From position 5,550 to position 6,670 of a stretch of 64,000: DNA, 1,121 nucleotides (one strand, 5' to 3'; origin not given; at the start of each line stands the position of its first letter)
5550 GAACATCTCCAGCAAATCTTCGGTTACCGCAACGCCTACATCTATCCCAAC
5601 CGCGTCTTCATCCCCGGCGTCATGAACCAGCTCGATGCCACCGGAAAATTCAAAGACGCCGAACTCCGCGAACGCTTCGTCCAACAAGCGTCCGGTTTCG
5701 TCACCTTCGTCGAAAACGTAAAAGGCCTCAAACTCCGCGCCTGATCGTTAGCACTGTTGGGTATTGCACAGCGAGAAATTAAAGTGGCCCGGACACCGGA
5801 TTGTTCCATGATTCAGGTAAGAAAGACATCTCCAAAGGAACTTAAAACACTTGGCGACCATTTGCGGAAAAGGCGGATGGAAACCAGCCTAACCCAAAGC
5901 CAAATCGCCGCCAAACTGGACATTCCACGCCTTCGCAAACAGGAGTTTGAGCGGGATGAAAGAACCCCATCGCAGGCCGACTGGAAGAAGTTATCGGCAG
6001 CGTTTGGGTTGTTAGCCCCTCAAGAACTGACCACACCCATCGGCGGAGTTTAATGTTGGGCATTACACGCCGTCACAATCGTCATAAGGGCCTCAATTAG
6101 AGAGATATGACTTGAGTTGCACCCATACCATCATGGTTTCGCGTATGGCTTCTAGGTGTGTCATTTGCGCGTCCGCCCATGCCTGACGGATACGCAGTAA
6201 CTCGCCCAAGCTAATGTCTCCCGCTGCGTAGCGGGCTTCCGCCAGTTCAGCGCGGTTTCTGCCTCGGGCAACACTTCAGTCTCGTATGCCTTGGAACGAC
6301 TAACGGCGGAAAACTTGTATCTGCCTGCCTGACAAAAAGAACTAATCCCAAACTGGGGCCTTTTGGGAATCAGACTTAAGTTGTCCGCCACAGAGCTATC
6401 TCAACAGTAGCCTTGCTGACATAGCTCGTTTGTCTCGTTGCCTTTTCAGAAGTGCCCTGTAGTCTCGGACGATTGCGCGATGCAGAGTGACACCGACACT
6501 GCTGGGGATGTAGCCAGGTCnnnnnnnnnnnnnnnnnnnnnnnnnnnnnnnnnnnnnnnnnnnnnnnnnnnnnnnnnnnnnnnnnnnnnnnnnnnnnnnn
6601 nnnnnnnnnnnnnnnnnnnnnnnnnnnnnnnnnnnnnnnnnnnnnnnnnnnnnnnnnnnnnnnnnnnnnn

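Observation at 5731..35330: Two tandem 14-15.6 kb cassettes bounded by att-like junctions that share a cgtNtagca core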

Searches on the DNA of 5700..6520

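Call 65: search_rna_families(source=window, start=5700, end=6520, threshold=evalue, max_evalue=5)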
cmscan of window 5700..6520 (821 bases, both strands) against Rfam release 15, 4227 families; matches with E-value up to 5: 0.
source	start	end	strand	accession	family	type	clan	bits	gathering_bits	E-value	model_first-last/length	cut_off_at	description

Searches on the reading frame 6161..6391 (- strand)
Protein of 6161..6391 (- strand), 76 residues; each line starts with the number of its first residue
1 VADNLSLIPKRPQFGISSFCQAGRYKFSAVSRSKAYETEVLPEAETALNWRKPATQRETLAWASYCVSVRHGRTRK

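Call 52: search_protein_families(library=pfam, proteins=[window:6161-6391:-], max_evalue=0.001)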
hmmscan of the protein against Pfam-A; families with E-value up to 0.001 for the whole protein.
window:6161-6391:- (76 aa): 0 families
